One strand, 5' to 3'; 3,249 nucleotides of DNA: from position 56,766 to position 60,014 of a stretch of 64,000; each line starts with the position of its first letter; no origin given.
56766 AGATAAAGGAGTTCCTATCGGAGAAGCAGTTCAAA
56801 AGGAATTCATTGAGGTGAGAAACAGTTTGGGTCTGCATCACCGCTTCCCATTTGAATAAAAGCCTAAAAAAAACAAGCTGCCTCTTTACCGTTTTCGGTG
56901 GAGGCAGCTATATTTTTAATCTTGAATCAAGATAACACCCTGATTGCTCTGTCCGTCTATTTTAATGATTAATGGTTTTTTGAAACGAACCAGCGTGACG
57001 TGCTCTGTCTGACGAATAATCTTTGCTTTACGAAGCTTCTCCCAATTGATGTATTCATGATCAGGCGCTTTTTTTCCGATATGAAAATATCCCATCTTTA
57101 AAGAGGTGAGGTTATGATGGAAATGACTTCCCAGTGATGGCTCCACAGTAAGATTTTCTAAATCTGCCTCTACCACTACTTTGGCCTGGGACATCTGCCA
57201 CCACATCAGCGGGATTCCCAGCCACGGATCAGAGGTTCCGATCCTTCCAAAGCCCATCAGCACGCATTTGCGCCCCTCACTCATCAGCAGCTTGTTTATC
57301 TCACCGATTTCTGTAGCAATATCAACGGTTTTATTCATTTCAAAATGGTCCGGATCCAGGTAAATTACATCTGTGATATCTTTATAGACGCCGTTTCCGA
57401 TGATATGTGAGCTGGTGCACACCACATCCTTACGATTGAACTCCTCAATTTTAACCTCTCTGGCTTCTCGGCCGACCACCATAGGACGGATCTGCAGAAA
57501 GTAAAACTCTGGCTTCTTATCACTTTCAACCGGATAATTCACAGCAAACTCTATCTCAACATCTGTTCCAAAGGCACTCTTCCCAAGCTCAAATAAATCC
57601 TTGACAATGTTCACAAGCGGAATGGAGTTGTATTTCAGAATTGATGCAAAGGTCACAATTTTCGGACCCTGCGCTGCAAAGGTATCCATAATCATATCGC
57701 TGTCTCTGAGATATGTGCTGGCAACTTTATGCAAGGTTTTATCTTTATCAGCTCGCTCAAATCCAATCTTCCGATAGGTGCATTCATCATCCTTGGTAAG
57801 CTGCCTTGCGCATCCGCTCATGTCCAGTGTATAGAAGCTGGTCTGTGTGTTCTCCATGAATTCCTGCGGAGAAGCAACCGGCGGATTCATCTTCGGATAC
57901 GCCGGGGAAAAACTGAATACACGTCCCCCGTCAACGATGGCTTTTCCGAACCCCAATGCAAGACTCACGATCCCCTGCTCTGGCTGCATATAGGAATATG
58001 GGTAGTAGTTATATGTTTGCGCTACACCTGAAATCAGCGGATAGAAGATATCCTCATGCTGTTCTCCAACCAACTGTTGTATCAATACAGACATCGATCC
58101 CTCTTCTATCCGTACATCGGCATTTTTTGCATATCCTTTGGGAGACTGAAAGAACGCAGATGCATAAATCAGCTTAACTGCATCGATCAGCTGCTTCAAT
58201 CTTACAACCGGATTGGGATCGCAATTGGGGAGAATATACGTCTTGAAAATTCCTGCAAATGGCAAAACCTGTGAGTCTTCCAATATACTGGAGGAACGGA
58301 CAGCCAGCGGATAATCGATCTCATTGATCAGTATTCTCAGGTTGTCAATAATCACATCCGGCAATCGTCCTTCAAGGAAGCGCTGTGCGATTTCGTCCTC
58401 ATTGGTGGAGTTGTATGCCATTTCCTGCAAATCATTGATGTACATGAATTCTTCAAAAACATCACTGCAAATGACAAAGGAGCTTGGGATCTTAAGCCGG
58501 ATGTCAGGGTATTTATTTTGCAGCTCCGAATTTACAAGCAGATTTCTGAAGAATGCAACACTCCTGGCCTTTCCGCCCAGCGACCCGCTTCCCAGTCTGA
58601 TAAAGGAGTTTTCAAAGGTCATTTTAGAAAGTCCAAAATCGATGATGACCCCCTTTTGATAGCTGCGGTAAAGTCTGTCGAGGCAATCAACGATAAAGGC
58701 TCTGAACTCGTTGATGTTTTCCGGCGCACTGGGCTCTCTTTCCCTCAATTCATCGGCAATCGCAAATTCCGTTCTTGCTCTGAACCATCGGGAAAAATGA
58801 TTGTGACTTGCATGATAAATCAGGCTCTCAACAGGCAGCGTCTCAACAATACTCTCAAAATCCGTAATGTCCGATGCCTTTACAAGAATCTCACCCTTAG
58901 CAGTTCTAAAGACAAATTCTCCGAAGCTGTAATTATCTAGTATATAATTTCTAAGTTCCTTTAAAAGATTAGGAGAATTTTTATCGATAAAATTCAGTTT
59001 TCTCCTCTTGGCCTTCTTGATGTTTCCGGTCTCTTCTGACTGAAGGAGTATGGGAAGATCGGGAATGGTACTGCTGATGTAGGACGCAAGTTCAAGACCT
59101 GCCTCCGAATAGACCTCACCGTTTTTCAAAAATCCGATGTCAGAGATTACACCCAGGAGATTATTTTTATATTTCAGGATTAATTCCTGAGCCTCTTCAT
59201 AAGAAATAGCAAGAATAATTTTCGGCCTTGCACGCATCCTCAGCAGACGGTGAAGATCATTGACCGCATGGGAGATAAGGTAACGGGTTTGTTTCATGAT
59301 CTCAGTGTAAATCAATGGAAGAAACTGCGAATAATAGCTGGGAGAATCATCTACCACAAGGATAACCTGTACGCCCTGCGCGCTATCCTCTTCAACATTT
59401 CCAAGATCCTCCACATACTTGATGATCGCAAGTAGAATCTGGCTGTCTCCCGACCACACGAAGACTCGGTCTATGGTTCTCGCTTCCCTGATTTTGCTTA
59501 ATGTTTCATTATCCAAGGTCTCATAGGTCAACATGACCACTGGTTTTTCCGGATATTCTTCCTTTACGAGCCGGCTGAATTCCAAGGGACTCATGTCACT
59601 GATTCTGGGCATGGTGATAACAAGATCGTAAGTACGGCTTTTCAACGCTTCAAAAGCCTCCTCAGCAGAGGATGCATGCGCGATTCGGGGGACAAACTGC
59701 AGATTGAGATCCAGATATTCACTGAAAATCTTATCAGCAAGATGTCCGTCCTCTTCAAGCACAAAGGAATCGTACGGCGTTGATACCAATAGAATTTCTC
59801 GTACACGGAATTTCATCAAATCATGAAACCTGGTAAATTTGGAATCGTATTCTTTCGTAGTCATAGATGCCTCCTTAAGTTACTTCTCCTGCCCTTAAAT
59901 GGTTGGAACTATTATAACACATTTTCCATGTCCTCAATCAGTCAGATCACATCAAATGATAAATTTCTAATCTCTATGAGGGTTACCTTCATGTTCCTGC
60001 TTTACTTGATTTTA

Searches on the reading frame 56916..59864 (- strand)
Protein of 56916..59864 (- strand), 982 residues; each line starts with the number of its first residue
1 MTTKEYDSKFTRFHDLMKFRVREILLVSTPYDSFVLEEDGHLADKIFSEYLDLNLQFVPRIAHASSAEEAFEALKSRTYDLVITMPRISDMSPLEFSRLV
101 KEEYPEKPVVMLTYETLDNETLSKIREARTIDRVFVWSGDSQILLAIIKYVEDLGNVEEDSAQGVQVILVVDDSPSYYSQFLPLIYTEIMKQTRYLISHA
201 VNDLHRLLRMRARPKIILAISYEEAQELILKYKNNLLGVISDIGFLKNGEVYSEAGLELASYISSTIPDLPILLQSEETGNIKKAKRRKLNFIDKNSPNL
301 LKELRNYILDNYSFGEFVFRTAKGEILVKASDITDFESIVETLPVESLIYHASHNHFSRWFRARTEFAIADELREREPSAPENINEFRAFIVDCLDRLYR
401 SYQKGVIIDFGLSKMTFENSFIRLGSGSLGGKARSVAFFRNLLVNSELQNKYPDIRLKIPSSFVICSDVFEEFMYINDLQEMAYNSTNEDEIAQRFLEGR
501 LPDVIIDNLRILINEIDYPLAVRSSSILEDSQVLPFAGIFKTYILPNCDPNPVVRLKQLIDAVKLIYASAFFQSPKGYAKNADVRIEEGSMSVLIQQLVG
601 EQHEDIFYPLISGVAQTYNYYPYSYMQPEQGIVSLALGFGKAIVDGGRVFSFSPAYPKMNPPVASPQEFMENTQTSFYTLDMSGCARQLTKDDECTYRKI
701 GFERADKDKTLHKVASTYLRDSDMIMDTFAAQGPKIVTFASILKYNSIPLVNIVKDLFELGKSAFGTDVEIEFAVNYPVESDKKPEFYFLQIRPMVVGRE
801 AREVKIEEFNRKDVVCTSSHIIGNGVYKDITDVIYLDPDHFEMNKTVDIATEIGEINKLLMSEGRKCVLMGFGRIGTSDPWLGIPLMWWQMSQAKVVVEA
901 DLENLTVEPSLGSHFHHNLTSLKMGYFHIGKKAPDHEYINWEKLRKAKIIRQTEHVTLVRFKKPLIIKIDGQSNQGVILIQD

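Call 11: search_protein_families(library=pfam, proteins=[window:56916-59864:-])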
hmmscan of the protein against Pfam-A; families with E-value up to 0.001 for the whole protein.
window:56916-59864:- (982 aa): 2 families
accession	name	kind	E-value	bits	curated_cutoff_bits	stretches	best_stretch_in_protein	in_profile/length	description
PF01326.24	PPDK_N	-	4.9e-37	128.4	27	1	428-809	3-323/328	Pyruvate phosphate dikinase, AMP/ATP-binding domain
PF00072.30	Response_reg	-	1.1e-07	32.4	30.2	1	38-123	5-86/111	Response regulator receiver domain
